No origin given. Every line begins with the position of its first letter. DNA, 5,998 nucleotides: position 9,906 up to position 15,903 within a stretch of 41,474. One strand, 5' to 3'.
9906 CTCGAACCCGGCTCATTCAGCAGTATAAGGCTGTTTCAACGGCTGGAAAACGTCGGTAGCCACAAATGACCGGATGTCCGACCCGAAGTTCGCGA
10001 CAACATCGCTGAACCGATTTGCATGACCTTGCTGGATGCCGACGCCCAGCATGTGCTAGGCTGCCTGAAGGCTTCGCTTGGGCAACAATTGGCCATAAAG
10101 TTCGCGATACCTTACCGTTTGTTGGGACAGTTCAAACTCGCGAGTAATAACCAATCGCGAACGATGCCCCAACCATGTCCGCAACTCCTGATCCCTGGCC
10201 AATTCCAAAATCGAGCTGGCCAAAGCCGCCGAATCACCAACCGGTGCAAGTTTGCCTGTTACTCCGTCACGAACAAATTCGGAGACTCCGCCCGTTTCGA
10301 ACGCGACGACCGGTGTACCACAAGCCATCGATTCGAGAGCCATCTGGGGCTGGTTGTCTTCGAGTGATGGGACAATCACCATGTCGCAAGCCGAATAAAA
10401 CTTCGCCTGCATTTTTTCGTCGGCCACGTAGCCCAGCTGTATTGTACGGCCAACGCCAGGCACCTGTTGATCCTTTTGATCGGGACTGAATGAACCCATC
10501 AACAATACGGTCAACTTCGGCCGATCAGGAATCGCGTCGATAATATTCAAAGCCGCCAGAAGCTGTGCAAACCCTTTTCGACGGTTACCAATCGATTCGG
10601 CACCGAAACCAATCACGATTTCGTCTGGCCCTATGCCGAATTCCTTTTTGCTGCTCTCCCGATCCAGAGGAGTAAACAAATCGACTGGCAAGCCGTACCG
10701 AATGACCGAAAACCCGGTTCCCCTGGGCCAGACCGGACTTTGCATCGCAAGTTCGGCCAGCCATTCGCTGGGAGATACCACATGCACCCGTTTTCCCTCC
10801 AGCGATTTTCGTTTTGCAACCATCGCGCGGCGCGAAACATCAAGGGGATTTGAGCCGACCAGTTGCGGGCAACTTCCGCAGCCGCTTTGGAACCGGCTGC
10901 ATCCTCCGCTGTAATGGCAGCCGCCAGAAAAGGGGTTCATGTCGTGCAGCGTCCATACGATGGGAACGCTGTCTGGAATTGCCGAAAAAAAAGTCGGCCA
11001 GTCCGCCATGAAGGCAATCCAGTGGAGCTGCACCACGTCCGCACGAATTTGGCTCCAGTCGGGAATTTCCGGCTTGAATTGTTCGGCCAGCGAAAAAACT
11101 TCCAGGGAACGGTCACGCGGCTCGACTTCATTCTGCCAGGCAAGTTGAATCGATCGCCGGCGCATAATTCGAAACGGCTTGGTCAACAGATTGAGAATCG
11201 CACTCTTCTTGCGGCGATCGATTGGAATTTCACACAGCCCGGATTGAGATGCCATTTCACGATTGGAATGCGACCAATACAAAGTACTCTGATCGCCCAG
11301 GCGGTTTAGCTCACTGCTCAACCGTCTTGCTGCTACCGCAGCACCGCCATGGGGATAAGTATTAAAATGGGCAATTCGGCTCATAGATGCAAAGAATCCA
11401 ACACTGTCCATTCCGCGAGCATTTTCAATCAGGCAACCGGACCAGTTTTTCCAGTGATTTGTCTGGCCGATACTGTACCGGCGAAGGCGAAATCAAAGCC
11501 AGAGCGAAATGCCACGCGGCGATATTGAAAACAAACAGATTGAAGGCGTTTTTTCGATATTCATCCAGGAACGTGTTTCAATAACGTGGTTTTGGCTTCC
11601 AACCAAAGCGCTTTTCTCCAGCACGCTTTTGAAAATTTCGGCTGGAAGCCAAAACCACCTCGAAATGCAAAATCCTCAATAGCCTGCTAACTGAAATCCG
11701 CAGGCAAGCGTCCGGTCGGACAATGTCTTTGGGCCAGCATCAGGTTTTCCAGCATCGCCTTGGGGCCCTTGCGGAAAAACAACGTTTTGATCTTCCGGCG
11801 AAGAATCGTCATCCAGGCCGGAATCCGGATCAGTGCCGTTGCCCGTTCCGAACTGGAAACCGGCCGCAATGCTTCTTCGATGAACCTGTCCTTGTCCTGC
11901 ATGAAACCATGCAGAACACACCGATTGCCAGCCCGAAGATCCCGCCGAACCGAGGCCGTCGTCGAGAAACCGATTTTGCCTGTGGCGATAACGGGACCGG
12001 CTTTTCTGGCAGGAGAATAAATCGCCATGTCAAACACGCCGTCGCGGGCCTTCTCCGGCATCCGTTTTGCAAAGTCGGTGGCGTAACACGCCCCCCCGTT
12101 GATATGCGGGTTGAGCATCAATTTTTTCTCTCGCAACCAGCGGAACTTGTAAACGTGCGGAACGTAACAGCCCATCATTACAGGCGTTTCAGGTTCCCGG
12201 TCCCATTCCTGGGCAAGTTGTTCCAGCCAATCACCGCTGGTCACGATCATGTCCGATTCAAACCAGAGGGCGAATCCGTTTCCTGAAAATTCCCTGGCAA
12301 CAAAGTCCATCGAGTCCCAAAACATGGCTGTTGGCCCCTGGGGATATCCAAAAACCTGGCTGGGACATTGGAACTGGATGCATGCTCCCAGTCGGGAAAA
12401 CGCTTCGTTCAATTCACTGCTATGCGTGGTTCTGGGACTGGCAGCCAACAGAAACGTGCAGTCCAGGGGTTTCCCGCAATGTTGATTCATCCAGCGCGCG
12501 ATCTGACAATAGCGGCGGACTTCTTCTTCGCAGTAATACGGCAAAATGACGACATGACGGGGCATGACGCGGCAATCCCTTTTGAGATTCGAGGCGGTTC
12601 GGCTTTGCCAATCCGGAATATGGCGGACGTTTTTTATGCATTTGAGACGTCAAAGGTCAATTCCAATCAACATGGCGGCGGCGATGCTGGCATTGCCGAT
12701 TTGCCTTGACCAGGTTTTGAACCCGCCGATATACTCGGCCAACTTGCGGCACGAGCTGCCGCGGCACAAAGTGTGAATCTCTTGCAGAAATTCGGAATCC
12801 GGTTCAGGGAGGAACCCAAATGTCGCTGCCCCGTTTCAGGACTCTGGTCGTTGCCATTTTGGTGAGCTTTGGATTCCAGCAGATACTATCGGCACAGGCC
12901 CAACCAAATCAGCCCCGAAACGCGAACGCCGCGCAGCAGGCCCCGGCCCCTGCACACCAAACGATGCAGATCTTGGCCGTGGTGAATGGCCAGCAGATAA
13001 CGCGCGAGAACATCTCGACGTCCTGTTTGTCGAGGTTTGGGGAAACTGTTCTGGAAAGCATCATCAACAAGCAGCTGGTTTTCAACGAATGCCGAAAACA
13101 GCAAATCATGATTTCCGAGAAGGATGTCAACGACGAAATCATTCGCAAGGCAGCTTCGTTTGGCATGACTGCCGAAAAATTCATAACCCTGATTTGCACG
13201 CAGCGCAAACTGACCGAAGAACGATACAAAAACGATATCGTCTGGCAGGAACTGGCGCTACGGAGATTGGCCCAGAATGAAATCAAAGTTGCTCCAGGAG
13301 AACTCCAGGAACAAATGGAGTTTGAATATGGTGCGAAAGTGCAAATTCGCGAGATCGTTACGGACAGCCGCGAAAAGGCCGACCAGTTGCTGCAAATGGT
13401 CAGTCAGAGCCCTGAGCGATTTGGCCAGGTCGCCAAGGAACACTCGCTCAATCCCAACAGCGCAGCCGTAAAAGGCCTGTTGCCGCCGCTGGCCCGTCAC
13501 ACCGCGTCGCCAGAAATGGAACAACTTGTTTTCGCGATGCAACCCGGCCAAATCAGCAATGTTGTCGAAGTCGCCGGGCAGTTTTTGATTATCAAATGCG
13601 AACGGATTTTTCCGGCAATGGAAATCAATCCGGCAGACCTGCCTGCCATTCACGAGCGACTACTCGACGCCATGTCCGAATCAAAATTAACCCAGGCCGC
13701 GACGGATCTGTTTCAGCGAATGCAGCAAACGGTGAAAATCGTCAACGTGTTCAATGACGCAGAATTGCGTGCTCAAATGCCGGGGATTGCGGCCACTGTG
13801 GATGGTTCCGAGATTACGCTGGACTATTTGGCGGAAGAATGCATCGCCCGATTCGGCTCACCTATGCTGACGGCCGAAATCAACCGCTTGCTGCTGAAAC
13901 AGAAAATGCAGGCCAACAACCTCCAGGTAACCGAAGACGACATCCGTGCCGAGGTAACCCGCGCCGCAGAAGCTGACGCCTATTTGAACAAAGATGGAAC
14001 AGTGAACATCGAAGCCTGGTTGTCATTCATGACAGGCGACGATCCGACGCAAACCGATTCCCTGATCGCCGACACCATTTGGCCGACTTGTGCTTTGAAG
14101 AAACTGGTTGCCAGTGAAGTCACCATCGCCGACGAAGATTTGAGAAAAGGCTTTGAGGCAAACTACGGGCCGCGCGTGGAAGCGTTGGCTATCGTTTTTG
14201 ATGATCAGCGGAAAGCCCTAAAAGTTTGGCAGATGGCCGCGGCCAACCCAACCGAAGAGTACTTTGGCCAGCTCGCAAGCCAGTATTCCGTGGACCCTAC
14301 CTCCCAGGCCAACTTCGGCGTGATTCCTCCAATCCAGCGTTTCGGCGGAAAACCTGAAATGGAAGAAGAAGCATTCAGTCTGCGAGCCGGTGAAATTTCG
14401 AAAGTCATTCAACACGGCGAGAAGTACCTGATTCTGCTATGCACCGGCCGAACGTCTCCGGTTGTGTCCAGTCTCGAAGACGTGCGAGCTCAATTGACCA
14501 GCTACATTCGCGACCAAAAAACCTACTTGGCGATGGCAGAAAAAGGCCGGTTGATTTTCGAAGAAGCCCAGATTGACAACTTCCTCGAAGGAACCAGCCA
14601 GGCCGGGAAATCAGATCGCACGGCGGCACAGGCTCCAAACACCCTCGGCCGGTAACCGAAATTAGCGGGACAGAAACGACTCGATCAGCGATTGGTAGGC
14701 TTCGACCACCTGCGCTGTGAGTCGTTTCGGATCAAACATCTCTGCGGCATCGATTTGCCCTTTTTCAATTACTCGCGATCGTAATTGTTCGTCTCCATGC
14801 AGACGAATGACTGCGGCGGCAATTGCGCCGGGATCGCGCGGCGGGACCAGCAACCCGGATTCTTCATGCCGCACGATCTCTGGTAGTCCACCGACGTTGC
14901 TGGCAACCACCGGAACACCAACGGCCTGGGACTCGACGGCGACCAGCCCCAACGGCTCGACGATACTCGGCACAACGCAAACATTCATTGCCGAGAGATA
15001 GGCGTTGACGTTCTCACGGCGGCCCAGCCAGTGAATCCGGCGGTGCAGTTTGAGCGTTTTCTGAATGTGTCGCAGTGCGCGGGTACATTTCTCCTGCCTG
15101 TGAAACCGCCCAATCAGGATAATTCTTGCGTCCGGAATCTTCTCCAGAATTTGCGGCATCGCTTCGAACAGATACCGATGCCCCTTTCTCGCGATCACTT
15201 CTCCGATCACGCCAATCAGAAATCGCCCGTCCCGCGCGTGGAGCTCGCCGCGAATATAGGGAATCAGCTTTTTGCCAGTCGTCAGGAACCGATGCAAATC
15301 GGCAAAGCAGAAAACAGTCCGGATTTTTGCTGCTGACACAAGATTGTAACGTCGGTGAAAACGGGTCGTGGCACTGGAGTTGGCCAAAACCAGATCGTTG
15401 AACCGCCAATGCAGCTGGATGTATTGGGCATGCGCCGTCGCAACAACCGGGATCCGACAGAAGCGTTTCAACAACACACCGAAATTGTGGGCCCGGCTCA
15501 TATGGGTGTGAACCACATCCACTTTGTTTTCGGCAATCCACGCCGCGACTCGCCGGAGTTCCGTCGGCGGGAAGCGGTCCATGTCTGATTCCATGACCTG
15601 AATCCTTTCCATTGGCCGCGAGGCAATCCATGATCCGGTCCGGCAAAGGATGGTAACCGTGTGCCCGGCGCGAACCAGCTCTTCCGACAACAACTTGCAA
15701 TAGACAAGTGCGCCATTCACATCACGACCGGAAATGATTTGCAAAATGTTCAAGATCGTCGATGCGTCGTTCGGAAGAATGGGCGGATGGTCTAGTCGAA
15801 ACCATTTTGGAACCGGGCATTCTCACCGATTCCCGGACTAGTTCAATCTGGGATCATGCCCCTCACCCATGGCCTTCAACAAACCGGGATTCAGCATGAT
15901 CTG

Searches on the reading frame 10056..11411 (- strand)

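Call 25: search_protein_families(library=pfam, proteins=[window:10056-11411:-], max_evalue=0.001)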
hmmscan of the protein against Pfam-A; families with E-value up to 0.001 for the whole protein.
window:10056-11411:- (451 aa): 5 families
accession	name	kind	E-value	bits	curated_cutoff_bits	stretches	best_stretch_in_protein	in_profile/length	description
PF13692.12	Glyco_trans_1_4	-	5e-23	82.4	27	1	276-407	12-142/142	Glycosyl transferases group 1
PF00534.26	Glycos_transf_1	-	7.7e-19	68.3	26.4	1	276-418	25-169/172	Glycosyl transferases group 1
PF13439.12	Glyco_transf_4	-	1.1e-05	25.9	28.5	0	22-182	2-109/170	Glycosyltransferase Family 4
PF13524.12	Glyco_trans_1_2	-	0.00019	21.9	25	1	290-428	5-135/144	Glycosyl transferase-like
PF20706.3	GT4-conflict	-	0.00026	20.6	26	1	328-388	268-328/385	Family 4 Glycosyltransferase in conflict systems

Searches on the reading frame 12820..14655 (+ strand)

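Call 25: search_protein_families(library=pfam, proteins=[window:12820-14655:+], max_evalue=0.001)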
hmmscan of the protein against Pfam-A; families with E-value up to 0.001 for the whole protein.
window:12820-14655:+ (611 aa): 4 families
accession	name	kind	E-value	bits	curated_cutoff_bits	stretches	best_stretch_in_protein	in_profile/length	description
PF00639.27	Rotamase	-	6.7e-23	81.9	21.7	2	182-261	17-96/97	PPIC-type PPIASE domain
PF13616.12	Rotamase_3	-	1.1e-16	61.8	22.5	2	182-260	35-112/116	PPIC-type PPIASE domain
PF13145.12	Rotamase_2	-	5.2e-14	53.5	27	2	438-556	3-120/121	PPIC-type PPIASE domain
PF13624.11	SurA_N_3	-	9.5e-07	29.2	27.2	1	47-140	60-152/162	SurA-like N-terminal domain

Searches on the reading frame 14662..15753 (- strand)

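Call 25: search_protein_families(library=pfam, proteins=[window:14662-15753:-], max_evalue=0.001)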
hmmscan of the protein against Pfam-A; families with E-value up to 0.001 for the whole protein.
window:14662-15753:- (363 aa): 6 families
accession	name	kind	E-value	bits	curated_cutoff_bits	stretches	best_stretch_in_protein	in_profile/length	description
PF13692.12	Glyco_trans_1_4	-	3.5e-36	125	27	1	179-320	3-141/142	Glycosyl transferases group 1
PF00534.26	Glycos_transf_1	-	4.8e-35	121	26.4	1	168-333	6-170/172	Glycosyl transferases group 1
PF13439.12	Glyco_transf_4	-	5.1e-19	69.4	28.5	1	12-155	1-170/170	Glycosyltransferase Family 4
PF13579.12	Glyco_trans_4_4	-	2.2e-13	51.3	29.7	1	14-136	2-120/158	Glycosyl transferase 4-like domain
PF20706.3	GT4-conflict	-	6.9e-08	32.3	26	1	187-303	209-324/385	Family 4 Glycosyltransferase in conflict systems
PF13477.12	Glyco_trans_4_2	-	4.5e-06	27.3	23.4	1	16-109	10-108/139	Glycosyl transferase 4-like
